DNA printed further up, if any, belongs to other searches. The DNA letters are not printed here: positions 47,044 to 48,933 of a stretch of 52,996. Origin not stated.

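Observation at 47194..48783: ABC transporter ATPase with a ~260-aa insertion at the SMC/Rad50 coiled-coil position, including a hydrophobic segment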

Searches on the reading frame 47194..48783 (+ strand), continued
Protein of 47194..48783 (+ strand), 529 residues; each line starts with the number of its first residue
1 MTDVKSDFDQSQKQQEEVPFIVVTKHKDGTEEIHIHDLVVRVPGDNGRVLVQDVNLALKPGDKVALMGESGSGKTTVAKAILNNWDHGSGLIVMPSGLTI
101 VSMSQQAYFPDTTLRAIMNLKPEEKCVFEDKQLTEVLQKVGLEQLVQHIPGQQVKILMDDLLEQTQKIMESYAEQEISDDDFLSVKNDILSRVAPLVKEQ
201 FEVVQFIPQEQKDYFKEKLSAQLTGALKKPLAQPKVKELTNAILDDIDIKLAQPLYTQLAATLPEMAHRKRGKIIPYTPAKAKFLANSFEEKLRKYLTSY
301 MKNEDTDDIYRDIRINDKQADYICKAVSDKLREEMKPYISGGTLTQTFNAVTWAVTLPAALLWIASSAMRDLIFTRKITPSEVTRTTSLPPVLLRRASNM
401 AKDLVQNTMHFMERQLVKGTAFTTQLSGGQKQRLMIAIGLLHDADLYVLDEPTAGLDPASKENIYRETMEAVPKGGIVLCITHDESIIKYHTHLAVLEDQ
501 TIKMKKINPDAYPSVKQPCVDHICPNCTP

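Call 5: find_homologous_proteins(query=window:47194-48780:+, max_evalue=0.001)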
Query window:47194-48780:+ (529 aa): 5267 proteins with E <= 0.001 among 8000 candidates; the best 120 are listed.
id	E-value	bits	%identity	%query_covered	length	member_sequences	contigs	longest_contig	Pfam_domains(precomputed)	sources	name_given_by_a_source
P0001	0.0e+0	1181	100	100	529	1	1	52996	PF00005.34,PF02463.26,PF13304.13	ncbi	-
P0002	3.8e-139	483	46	97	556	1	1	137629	PF00005.34,PF02463.26,PF13304.13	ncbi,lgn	-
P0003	6.4e-125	436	41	100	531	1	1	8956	PF00005.34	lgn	-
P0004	2.9e-116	408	41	99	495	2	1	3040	PF00005.34,PF02463.26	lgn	-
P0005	1.9e-114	402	40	96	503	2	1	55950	PF00005.34,PF02463.26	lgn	-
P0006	1.9e-112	395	42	95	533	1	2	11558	PF00005.34,PF02463.26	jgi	jgi:putative ATP-binding cassette transporter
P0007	4.3e-99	351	39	95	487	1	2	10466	PF00005.34,PF00004.36,PF13401.13,PF02463.26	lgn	-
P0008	4.4e-93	331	38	95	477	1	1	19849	PF00005.34,PF13401.13,PF02463.26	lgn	-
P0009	4.0e-90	321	37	95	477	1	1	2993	PF00005.34,PF13401.13,PF02463.26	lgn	-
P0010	9.2e-85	304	35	94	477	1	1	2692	PF00005.34,PF02463.26,PF13191.13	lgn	-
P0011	1.0e-71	261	34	92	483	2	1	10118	PF00005.34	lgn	-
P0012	3.1e-71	259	35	89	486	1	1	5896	PF00005.34,PF02463.26,PF13304.13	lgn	-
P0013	8.8e-70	254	32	91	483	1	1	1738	PF00005.34,PF02463.26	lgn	-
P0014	4.4e-68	249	37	78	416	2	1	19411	PF00005.34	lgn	-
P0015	6.6e-26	109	42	12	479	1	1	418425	PF13555.13,PF13671.13,PF00004.36,PF13401.13,PF03193.23,PF13238.13,PF13304.13,PF13191.13,PF00005.34,PF13476.13,PF13521.13,PF02463.26,PF13481.13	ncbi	ncbi:ABC transporter ATP-binding protein [Corynebacterium sp. 335C]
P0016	3.7e-25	107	31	20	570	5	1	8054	PF00005.34,PF13555.13,PF13401.13,PF20703.4,PF02463.26,PF08352.18,PF01078.28,PF13304.13,PF13191.13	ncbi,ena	-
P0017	1.6e-24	105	39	12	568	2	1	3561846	PF00485.25,PF13245.13,PF13555.13,PF13401.13,PF08352.18,PF13304.13,PF13191.13,PF09818.16,PF01935.24,PF00005.34,PF05729.19,PF02463.26,PF01078.28,PF13481.13,PF20720.4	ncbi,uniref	ncbi:ABC transporter ATP-binding protein [Microbacterium sp. NPDC055988]|uniref:ABC transporter ATP-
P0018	3.7e-24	104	55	8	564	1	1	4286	PF13245.13,PF13555.13,PF13401.13,PF08352.18,PF13304.13,PF13191.13,PF09818.16,PF01935.24,PF00005.34,PF05729.19,PF02463.26,PF01078.28,PF20720.4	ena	-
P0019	3.7e-24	104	38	15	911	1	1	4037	PF13479.13,PF00005.34,PF13555.13,PF02463.26,PF13304.13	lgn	-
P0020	4.2e-24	104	44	11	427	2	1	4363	PF13173.13,PF13558.13,PF13555.13,PF13671.13,PF00004.36,PF13401.13,PF03193.23,PF13238.13,PF07728.21,PF13304.13,PF00931.29,PF13191.13,PF00005.34,PF05729.19,PF02367.24,PF02463.26,PF13481.13,PF20720.4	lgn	-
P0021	6.1e-24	103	44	12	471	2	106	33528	PF13555.13,PF13671.13,PF00004.36,PF13401.13,PF03193.23,PF13304.13,PF00931.29,PF13191.13,PF00005.34,PF05729.19,PF02367.24,PF02463.26,PF25199.2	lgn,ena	-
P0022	9.5e-24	102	55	8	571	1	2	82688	PF00485.25,PF13245.13,PF13555.13,PF13401.13,PF08352.18,PF13304.13,PF13191.13,PF09818.16,PF01935.24,PF00005.34,PF05729.19,PF02463.26,PF20720.4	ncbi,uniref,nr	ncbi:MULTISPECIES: ABC transporter ATP-binding protein [unclassified Microbacterium]|uniref:ABC tran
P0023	1.0e-23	102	31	28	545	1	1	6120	PF00005.34,PF13555.13,PF13401.13,PF02463.26,PF08352.18,PF13304.13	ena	-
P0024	1.1e-23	102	55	8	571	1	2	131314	PF00485.25,PF13245.13,PF13555.13,PF13401.13,PF08352.18,PF13304.13,PF13191.13,PF09818.16,PF01935.24,PF00005.34,PF05729.19,PF02463.26,PF20720.4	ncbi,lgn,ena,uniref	ncbi:ABC transporter ATP-binding protein [Microbacterium sp. NPDC078814]|uniref:ABC transporter ATP-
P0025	1.3e-23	102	34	25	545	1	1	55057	PF00005.34,PF13401.13,PF02463.26,PF08352.18,PF13304.13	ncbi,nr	ncbi:MAG: ABC transporter ATP-binding protein [Microbacterium sp.]|nr:ABC transporter ATP-binding pr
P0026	1.5e-23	102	36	13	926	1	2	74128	PF13604.13,PF13671.13,PF00493.30,PF13401.13,PF03193.23,PF19993.6,PF13238.13,PF00931.29,PF13191.13,PF03205.21,PF06414.19,PF13476.13,PF05729.19,PF13521.13,PF02463.26,PF01580.25,PF27394.1,PF25199.2,PF12848.14,PF24389.2,PF13555.13,PF13304.13,PF16326.11,PF13479.13,PF00005.34,PF02367.24,PF04255.21,PF20720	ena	-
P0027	1.5e-23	102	45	12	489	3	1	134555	PF00005.34,PF00006.32,PF13401.13,PF02463.26,PF08352.18,PF13304.13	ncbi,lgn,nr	ncbi:MAG: ABC transporter ATP-binding protein [Corynebacterium sp.]|nr:ABC transporter ATP-binding p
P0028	1.6e-23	102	35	22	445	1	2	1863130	PF00005.34,PF13555.13,PF13401.13,PF02463.26,PF13304.13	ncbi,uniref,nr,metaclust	ncbi:ATP-binding cassette domain-containing protein [Corynebacterium caspium]|uniref:ATP-binding cas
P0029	1.8e-23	101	55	8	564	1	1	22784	PF13555.13,PF13401.13,PF08352.18,PF13304.13,PF13191.13,PF09818.16,PF01935.24,PF00005.34,PF05729.19,PF02463.26,PF01078.28,PF20720.4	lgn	-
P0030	2.3e-23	101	47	11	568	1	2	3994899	PF00485.25,PF13555.13,PF13401.13,PF08352.18,PF13304.13,PF13191.13,PF09818.16,PF01935.24,PF00005.34,PF05729.19,PF02463.26,PF01078.28,PF13481.13,PF20720.4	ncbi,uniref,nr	ncbi:ABC transporter ATP-binding protein [Microbacterium oxydans]|uniref:ABC transporter ATP-binding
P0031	2.3e-23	101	32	25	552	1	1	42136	PF00005.34,PF13555.13,PF13401.13,PF02463.26,PF08352.18,PF13304.13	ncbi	ncbi:MAG: ABC transporter ATP-binding protein [Microbacterium sp.]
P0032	2.4e-23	101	41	12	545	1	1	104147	PF00005.34,PF13555.13,PF13401.13,PF02463.26,PF08352.18,PF13304.13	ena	-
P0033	2.5e-23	101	52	8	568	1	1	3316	PF09818.16,PF01935.24,PF00005.34,PF13555.13,PF13401.13,PF02463.26,PF08352.18,PF13481.13,PF13304.13,PF20720.4,PF13191.13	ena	-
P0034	3.8e-23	100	55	8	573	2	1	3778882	PF13555.13,PF13401.13,PF08352.18,PF13304.13,PF13191.13,PF09818.16,PF01935.24,PF00005.34,PF05729.19,PF02463.26,PF01078.28,PF20720.4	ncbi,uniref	ncbi:ABC transporter ATP-binding protein [Microbacterium sp. LWO14-1.2]|uniref:ABC transporter ATP-b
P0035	4.4e-23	100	31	28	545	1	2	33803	PF00005.34,PF13555.13,PF13401.13,PF02463.26,PF08352.18,PF13304.13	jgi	jgi:peptide/nickel transport system ATP-binding protein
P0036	4.6e-23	100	37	15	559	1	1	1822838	PF00005.34,PF13555.13,PF13401.13,PF02463.26,PF08352.18,PF13304.13,PF20720.4,PF13191.13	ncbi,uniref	ncbi:dipeptide ABC transporter ATP-binding protein [Microbacterium sp. NPDC057659]|uniref:dipeptide 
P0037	5.4e-23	100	35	17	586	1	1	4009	PF00158.33,PF01935.24,PF00005.34,PF00006.32,PF13555.13,PF13401.13,PF02463.26,PF08352.18,PF13304.13,PF20720.4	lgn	-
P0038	6.4e-23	100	55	8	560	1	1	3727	PF00485.25,PF13555.13,PF13401.13,PF08352.18,PF13304.13,PF13191.13,PF09818.16,PF01935.24,PF00005.34,PF05729.19,PF02463.26,PF01078.28,PF20720.4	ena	-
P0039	6.7e-23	100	55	8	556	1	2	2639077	PF13555.13,PF13401.13,PF08352.18,PF13304.13,PF13191.13,PF09818.16,PF01935.24,PF00005.34,PF05729.19,PF02463.26,PF01078.28,PF13481.13,PF20720.4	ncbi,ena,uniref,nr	ncbi:ABC transporter ATP-binding protein [uncultured Microbacterium sp.]|uniref:ABC transporter ATP-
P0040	7.6e-23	99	44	13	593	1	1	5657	PF00005.34,PF13555.13,PF13401.13,PF03193.23,PF02463.26,PF08352.18,PF13304.13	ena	-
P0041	7.9e-23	99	50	10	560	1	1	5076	PF00485.25,PF13555.13,PF00004.36,PF13401.13,PF03193.23,PF08352.18,PF07728.21,PF13304.13,PF00158.33,PF00005.34,PF13476.13,PF02463.26,PF01078.28,PF20720.4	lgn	-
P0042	8.6e-23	99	28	28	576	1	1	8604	PF00005.34,PF13555.13,PF13401.13,PF02463.26,PF08352.18,PF13304.13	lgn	-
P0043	8.7e-23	99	50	12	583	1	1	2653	PF00005.34,PF13555.13,PF13401.13,PF08352.18,PF01078.28,PF13304.13,PF13191.13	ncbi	-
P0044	9.4e-23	99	53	9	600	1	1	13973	PF00005.34,PF13401.13,PF02463.26,PF08352.18,PF13304.13,PF13191.13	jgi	jgi:peptide/nickel transport system ATP-binding protein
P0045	1.0e-22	99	42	12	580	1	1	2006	PF00485.25,PF13555.13,PF13401.13,PF20703.4,PF08352.18,PF07728.21,PF13304.13,PF13191.13,PF01583.27,PF01935.24,PF00005.34,PF13476.13,PF05729.19,PF02463.26,PF01078.28,PF20720.4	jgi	jgi:peptide/nickel transport system ATP-binding protein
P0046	1.0e-22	99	37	15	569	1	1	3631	PF00005.34,PF13555.13,PF13401.13,PF02463.26,PF08352.18,PF13304.13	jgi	jgi:microcin C transport system ATP-binding protein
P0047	1.1e-22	99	42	12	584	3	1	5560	PF13555.13,PF13401.13,PF08352.18,PF13304.13,PF06414.19,PF09818.16,PF01935.24,PF00005.34,PF02463.26,PF01078.28,PF13481.13,PF20720.4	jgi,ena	-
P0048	1.2e-22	99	40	13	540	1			PF00005.34,PF00006.32,PF13555.13,PF13401.13,PF02463.26,PF08352.18,PF05621.18,PF13304.13,PF13191.13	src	-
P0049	1.2e-22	99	39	14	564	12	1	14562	PF00005.34,PF13555.13,PF13401.13,PF02463.26,PF08352.18,PF13304.13,PF13191.13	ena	-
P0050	1.3e-22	99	50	10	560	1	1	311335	PF00485.25,PF13555.13,PF00004.36,PF13401.13,PF03193.23,PF08352.18,PF07728.21,PF13304.13,PF13191.13,PF00158.33,PF00005.34,PF13476.13,PF02463.26,PF01078.28,PF20720.4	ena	-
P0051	1.4e-22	98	43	11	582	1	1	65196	PF01935.24,PF00005.34,PF13555.13,PF13401.13,PF02463.26,PF08352.18,PF01078.28,PF13304.13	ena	-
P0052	1.5e-22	98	41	11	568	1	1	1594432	PF13555.13,PF13401.13,PF08352.18,PF13304.13,PF13191.13,PF09818.16,PF01935.24,PF00005.34,PF05729.19,PF02463.26,PF01078.28,PF13481.13,PF20720.4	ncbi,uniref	ncbi:ABC transporter ATP-binding protein [Microbacterium sp. NPDC058345]|uniref:ABC transporter ATP-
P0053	1.6e-22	98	50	10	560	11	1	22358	PF00485.25,PF13555.13,PF00004.36,PF13401.13,PF03193.23,PF08352.18,PF07728.21,PF13304.13,PF13191.13,PF00158.33,PF00005.34,PF13476.13,PF02463.26,PF01078.28,PF20720.4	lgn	-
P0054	1.7e-22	98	55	8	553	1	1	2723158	PF06745.20,PF13555.13,PF13401.13,PF08352.18,PF13304.13,PF13191.13,PF09818.16,PF01935.24,PF00005.34,PF05729.19,PF02463.26,PF01078.28,PF13481.13,PF20720.4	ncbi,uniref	ncbi:ABC transporter ATP-binding protein [Microbacterium sp. NPDC089695]|uniref:ABC transporter ATP-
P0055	1.8e-22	98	30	16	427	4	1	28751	PF13555.13,PF13671.13,PF00004.36,PF13401.13,PF03193.23,PF07728.21,PF13304.13,PF00931.29,PF13191.13,PF00005.34,PF05729.19,PF02463.26,PF13481.13,PF20720.4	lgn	-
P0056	2.0e-22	98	50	10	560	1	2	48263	PF00485.25,PF13555.13,PF00004.36,PF13401.13,PF03193.23,PF08352.18,PF07728.21,PF13304.13,PF13191.13,PF00158.33,PF00005.34,PF13476.13,PF02463.26,PF01078.28,PF20720.4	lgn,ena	-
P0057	2.1e-22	98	45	13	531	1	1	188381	PF00005.34,PF05729.19,PF13555.13,PF13401.13,PF02463.26,PF08352.18,PF13481.13,PF13304.13,PF20720.4,PF13191.13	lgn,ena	-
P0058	2.4e-22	98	37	15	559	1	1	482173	PF00005.34,PF13555.13,PF13401.13,PF02463.26,PF08352.18,PF13304.13,PF20720.4,PF13191.13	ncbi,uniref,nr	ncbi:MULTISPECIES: ABC transporter ATP-binding protein [unclassified Microbacterium]|uniref:dipeptid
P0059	2.4e-22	98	54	7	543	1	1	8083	PF06745.20,PF13555.13,PF00004.36,PF13401.13,PF08352.18,PF13304.13,PF13191.13,PF06414.19,PF09818.16,PF01935.24,PF00005.34,PF05729.19,PF02463.26,PF01078.28,PF13481.13,PF20720.4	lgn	-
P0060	2.6e-22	98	38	15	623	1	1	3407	PF13173.13,PF13555.13,PF13401.13,PF03193.23,PF20703.4,PF13238.13,PF01637.25,PF07728.21,PF13304.13,PF00931.29,PF13191.13,PF09818.16,PF00005.34,PF13175.13,PF13476.13,PF05729.19,PF02463.26,PF25199.2,PF20720.4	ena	-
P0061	2.7e-22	98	39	13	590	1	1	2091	PF00005.34,PF13555.13,PF13401.13,PF02463.26,PF08352.18,PF13481.13,PF13304.13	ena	-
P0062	2.8e-22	97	44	11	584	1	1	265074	PF13555.13,PF13401.13,PF08352.18,PF13304.13,PF13191.13,PF06414.19,PF09818.16,PF01935.24,PF00005.34,PF02463.26,PF01078.28,PF13481.13,PF20720.4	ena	-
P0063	2.9e-22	97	50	10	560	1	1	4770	PF13555.13,PF00004.36,PF13401.13,PF03193.23,PF08352.18,PF07728.21,PF13304.13,PF13191.13,PF00158.33,PF00005.34,PF13476.13,PF02463.26,PF01078.28,PF20720.4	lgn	-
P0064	3.4e-22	97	36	15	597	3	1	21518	PF00005.34,PF05729.19,PF13555.13,PF13401.13,PF20703.4,PF02463.26,PF08352.18,PF07728.21,PF13481.13,PF13304.13,PF20720.4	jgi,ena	-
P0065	3.7e-22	97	42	12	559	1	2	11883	PF09818.16,PF01935.24,PF00005.34,PF13555.13,PF13401.13,PF02463.26,PF08352.18,PF07728.21,PF01078.28,PF13304.13,PF20720.4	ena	-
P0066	4.2e-22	97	35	16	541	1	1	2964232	PF00005.34,PF13555.13,PF13401.13,PF02463.26,PF08352.18,PF07728.21,PF01078.28,PF13304.13,PF20720.4,PF13191.13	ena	-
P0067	4.2e-22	97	38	13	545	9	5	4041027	PF00005.34,PF13555.13,PF13401.13,PF02463.26,PF08352.18,PF13304.13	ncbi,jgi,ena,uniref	ncbi:ABC transporter ATP-binding protein [Microbacterium hydrocarbonoxydans]|jgi:peptide/nickel tran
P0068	4.3e-22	97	42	12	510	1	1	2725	PF13555.13,PF13401.13,PF08352.18,PF13304.13,PF13191.13,PF06414.19,PF01935.24,PF00005.34,PF05729.19,PF02463.26,PF01078.28,PF13481.13,PF20720.4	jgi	-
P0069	4.7e-22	97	43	13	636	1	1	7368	PF01926.30,PF00005.34,PF13555.13,PF13401.13,PF03193.23,PF02463.26,PF08352.18,PF13304.13,PF13191.13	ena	-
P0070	4.7e-22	97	40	18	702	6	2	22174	PF00005.34,PF13401.13,PF02463.26,PF08352.18,PF13304.13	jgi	jgi:peptide/nickel transport system ATP-binding protein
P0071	4.8e-22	97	32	21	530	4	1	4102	PF04665.19,PF00005.34,PF13555.13,PF13401.13,PF02463.26,PF08352.18,PF13481.13,PF13304.13,PF13191.13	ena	-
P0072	5.1e-22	97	42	12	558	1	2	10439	PF00485.25,PF13555.13,PF13401.13,PF08352.18,PF13304.13,PF13191.13,PF01935.24,PF00005.34,PF05729.19,PF02463.26,PF01580.25,PF01078.28,PF13481.13,PF20720.4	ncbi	-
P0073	5.4e-22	97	47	12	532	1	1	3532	PF00005.34,PF13555.13,PF13238.13,PF02463.26,PF13304.13,PF12848.14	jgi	jgi:ATPase subunit of ABC transporter with duplicated ATPase domains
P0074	6.6e-22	96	41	12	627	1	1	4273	PF01926.30,PF00005.34,PF13555.13,PF13401.13,PF03193.23,PF02463.26,PF08352.18,PF13304.13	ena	-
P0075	6.9e-22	96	34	19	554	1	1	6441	PF00005.34,PF13555.13,PF13401.13,PF02463.26,PF08352.18,PF13481.13,PF13304.13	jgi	jgi:microcin C transport system ATP-binding protein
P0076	7.0e-22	96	55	8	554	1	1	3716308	PF09818.16,PF01935.24,PF00005.34,PF13555.13,PF13401.13,PF02463.26,PF08352.18,PF01078.28,PF13304.13,PF20720.4,PF13191.13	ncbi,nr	ncbi:MAG: ABC transporter ATP-binding protein [Candidatus Microbacterium colombiense]|nr:MAG: ABC tr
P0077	8.4e-22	96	44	13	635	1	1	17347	PF01926.30,PF00005.34,PF13555.13,PF13401.13,PF03193.23,PF02463.26,PF08352.18,PF13304.13,PF13191.13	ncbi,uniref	ncbi:ABC transporter ATP-binding protein, partial [Actinomyces naeslundii]|uniref:dipeptide ABC tran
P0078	9.0e-22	96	42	12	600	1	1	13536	PF01935.24,PF00005.34,PF13555.13,PF13401.13,PF02463.26,PF08352.18,PF01078.28,PF13481.13,PF13304.13,PF20720.4,PF13191.13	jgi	-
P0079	9.3e-22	96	42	12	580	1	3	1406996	PF01935.24,PF00005.34,PF13555.13,PF13401.13,PF02463.26,PF08352.18,PF01078.28,PF13481.13,PF13304.13,PF20720.4,PF13191.13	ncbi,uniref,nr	ncbi:ABC transporter ATP-binding protein [Microbacterium yannicii]|uniref:ABC transporter ATP-bindin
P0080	9.3e-22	96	58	8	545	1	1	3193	PF13555.13,PF13401.13,PF03193.23,PF08352.18,PF13304.13,PF13191.13,PF09818.16,PF00005.34,PF02367.24,PF02463.26,PF01078.28,PF20720.4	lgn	-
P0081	9.4e-22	96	43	14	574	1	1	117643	PF00485.25,PF13555.13,PF13401.13,PF08352.18,PF13304.13,PF13191.13,PF09818.16,PF01935.24,PF00005.34,PF05729.19,PF02463.26,PF01078.28,PF20720.4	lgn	-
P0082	9.6e-22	96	42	14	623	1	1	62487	PF00005.34,PF13555.13,PF13401.13,PF03193.23,PF02463.26,PF08352.18,PF13304.13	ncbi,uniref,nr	ncbi:ABC transporter ATP-binding protein [Actinomyces oris]|uniref:dipeptide ABC transporter ATP-bin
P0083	9.6e-22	96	41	12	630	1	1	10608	PF01926.30,PF00005.34,PF13555.13,PF13401.13,PF03193.23,PF02463.26,PF08352.18,PF13304.13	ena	-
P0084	9.8e-22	96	35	15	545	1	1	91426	PF00005.34,PF13555.13,PF13401.13,PF02463.26,PF08352.18,PF13304.13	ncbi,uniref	ncbi:ABC transporter ATP-binding protein [Microbacterium sp.]|uniref:ABC transporter ATP-binding pro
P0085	1.1e-21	96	44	13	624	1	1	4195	PF00005.34,PF13555.13,PF13401.13,PF03193.23,PF02463.26,PF08352.18,PF13304.13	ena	-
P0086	1.1e-21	96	30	18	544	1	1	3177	PF13245.13,PF13555.13,PF13401.13,PF08352.18,PF13304.13,PF13191.13,PF01935.24,PF00005.34,PF02463.26,PF01580.25,PF13481.13,PF20720.4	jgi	jgi:peptide/nickel transport system ATP-binding protein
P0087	1.1e-21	96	41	14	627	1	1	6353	PF01926.30,PF00005.34,PF13555.13,PF13401.13,PF03193.23,PF02463.26,PF08352.18,PF13304.13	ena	-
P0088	1.1e-21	96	42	12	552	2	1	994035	PF13245.13,PF13555.13,PF13401.13,PF08352.18,PF13304.13,PF13191.13,PF01935.24,PF00005.34,PF02463.26,PF01078.28,PF13481.13,PF20720.4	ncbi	ncbi:ABC transporter ATP-binding protein [Microbacterium esteraromaticum]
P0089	1.1e-21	96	43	13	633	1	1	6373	PF01926.30,PF00005.34,PF13555.13,PF13401.13,PF03193.23,PF02463.26,PF08352.18,PF13304.13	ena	-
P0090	1.1e-21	96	40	12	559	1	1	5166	PF00485.25,PF13555.13,PF13401.13,PF08352.18,PF13304.13,PF01935.24,PF00005.34,PF05729.19,PF02463.26,PF01078.28,PF13481.13,PF20720.4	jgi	jgi:peptide/nickel transport system ATP-binding protein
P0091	1.2e-21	95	42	12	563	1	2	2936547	PF13555.13,PF13401.13,PF08352.18,PF13304.13,PF13191.13,PF01935.24,PF00005.34,PF05729.19,PF02463.26,PF01078.28,PF13481.13,PF20720.4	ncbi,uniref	ncbi:ABC transporter ATP-binding protein [Microbacterium alcoholitolerans]|uniref:ABC transporter AT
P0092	1.2e-21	95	39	13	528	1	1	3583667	PF00005.34,PF05729.19,PF02367.24,PF13555.13,PF13401.13,PF02463.26,PF08352.18,PF13304.13,PF20720.4,PF00931.29,PF13191.13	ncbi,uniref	ncbi:dipeptide ABC transporter ATP-binding protein [Chitinibacter sp. FCG-7]|uniref:Dipeptide ABC tr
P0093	1.2e-21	95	34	15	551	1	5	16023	PF13555.13,PF13401.13,PF08352.18,PF13304.13,PF13191.13,PF06414.19,PF09818.16,PF01935.24,PF00005.34,PF05729.19,PF02463.26,PF20720.4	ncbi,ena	-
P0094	1.2e-21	95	43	13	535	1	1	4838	PF00270.36,PF00005.34,PF13555.13,PF13401.13,PF02463.26,PF08352.18,PF13481.13,PF13304.13,PF20720.4,PF13191.13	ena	-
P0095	1.2e-21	95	40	13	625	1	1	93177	PF00005.34,PF13401.13,PF02463.26,PF08352.18,PF13304.13,PF20720.4,PF13191.13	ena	-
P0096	1.2e-21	95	34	15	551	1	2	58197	PF13555.13,PF13401.13,PF08352.18,PF13304.13,PF13191.13,PF06414.19,PF09818.16,PF01935.24,PF00005.34,PF05729.19,PF02463.26,PF20720.4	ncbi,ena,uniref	ncbi:ABC transporter ATP-binding protein [Microbacterium sp. YY-03]|uniref:ABC transporter ATP-bindi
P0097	1.2e-21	95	37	15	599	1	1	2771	PF01935.24,PF00005.34,PF13476.13,PF13555.13,PF13401.13,PF03193.23,PF02463.26,PF07728.21,PF13304.13,PF13191.13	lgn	-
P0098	1.2e-21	95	35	13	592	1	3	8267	PF13555.13,PF13401.13,PF20703.4,PF08352.18,PF13304.13,PF00931.29,PF13191.13,PF00005.34,PF13476.13,PF05729.19,PF02463.26,PF05621.18,PF20720.4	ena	-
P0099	1.3e-21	95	44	13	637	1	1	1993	PF01926.30,PF00005.34,PF13555.13,PF13401.13,PF03193.23,PF02463.26,PF08352.18,PF13304.13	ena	-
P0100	1.3e-21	95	42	12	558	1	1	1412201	PF01935.24,PF00485.25,PF00005.34,PF13555.13,PF00004.36,PF13401.13,PF02463.26,PF08352.18,PF13304.13,PF20720.4,PF13191.13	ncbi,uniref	ncbi:dipeptide ABC transporter ATP-binding protein [Microbacterium arabinogalactanolyticum]|uniref:d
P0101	1.5e-21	95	41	12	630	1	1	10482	PF01926.30,PF00005.34,PF13555.13,PF13401.13,PF03193.23,PF02463.26,PF08352.18,PF13304.13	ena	-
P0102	1.6e-21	95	41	12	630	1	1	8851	PF01926.30,PF00005.34,PF13555.13,PF13401.13,PF03193.23,PF02463.26,PF08352.18,PF13304.13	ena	-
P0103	1.7e-21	95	42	12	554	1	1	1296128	PF00005.34,PF13555.13,PF13401.13,PF02463.26,PF08352.18,PF01078.28,PF13481.13,PF13304.13,PF20720.4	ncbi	ncbi:ABC transporter ATP-binding protein [Microbacterium sp. NPDC089318]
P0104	1.8e-21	95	41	12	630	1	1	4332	PF01926.30,PF00005.34,PF13555.13,PF13401.13,PF03193.23,PF02463.26,PF08352.18,PF13304.13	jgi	-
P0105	1.8e-21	95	42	12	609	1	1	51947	PF01935.24,PF00005.34,PF13555.13,PF13401.13,PF02463.26,PF08352.18,PF01078.28,PF13481.13,PF13304.13,PF20720.4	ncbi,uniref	ncbi:dipeptide ABC transporter ATP-binding protein [Microbacterium sp. ZW T2_14]|uniref:dipeptide AB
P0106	1.8e-21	95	42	12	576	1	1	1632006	PF00485.25,PF13555.13,PF13401.13,PF08352.18,PF13304.13,PF01935.24,PF00005.34,PF05729.19,PF02463.26,PF01078.28,PF13481.13,PF20720.4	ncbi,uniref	ncbi:ABC transporter ATP-binding protein [Microbacterium sp. NPDC089987]|uniref:ABC transporter ATP-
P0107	1.8e-21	95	41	12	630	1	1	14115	PF00005.34,PF13555.13,PF13401.13,PF03193.23,PF02463.26,PF08352.18,PF13304.13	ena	-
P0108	1.8e-21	95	38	13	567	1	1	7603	PF00005.34,PF13555.13,PF13401.13,PF02463.26,PF08352.18,PF13304.13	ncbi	ncbi:MAG: ABC transporter ATP-binding protein [Brachybacterium tyrofermentans]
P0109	1.8e-21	95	42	12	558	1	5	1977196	PF01935.24,PF00005.34,PF13555.13,PF00004.36,PF13401.13,PF02463.26,PF08352.18,PF13304.13,PF20720.4,PF13191.13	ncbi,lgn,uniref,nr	ncbi:dipeptide ABC transporter ATP-binding protein [Microbacterium arabinogalactanolyticum]|uniref:d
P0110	1.9e-21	95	42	12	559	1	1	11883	PF09818.16,PF00005.34,PF13555.13,PF13401.13,PF02463.26,PF08352.18,PF01078.28,PF13481.13,PF13304.13,PF20720.4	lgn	-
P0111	1.9e-21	95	35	18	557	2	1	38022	PF00005.34,PF13555.13,PF13401.13,PF02463.26,PF01580.25,PF01078.28,PF13304.13,PF20720.4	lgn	-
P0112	1.9e-21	95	52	10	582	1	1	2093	PF01935.24,PF00005.34,PF05729.19,PF13555.13,PF00004.36,PF13401.13,PF02463.26,PF08352.18,PF13304.13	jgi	jgi:peptide/nickel transport system ATP-binding protein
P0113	1.9e-21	95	41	12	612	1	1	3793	PF00005.34,PF13555.13,PF13401.13,PF03193.23,PF02463.26,PF08352.18,PF13304.13,PF13191.13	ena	-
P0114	1.9e-21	95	41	12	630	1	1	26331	PF01926.30,PF00005.34,PF13555.13,PF13401.13,PF03193.23,PF02463.26,PF08352.18,PF13304.13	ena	-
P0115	2.0e-21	95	42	12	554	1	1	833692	PF01935.24,PF00485.25,PF00005.34,PF13555.13,PF13401.13,PF02463.26,PF08352.18,PF01078.28,PF13481.13,PF13304.13,PF20720.4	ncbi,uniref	ncbi:ABC transporter ATP-binding protein [Microbacterium sp. OR21]|uniref:ABC transporter ATP-bindin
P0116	2.0e-21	95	42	12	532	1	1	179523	PF00005.34,PF02463.26,PF13304.13,PF12848.14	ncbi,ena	-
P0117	2.1e-21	95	41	12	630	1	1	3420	PF01926.30,PF00005.34,PF13555.13,PF13401.13,PF03193.23,PF02463.26,PF08352.18,PF13304.13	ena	-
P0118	2.1e-21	95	40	12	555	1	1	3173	PF00485.25,PF13555.13,PF13401.13,PF08352.18,PF13304.13,PF13191.13,PF09818.16,PF01935.24,PF00005.34,PF13476.13,PF02463.26,PF01078.28,PF13481.13,PF20720.4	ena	-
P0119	2.1e-21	95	42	12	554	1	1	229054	PF00485.25,PF13555.13,PF13401.13,PF08352.18,PF13304.13,PF13191.13,PF01935.24,PF00005.34,PF02463.26,PF01078.28,PF13481.13,PF20720.4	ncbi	-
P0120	2.2e-21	95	43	13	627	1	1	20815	PF01926.30,PF00005.34,PF13555.13,PF13401.13,PF03193.23,PF02463.26,PF08352.18,PF13304.13,PF13191.13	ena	-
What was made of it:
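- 47194..48783 (+): ATPase (NBD) gene, 529 aa plus stop. Identical protein P0001 in NCBI on a 52,996-bp contig (call 5).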
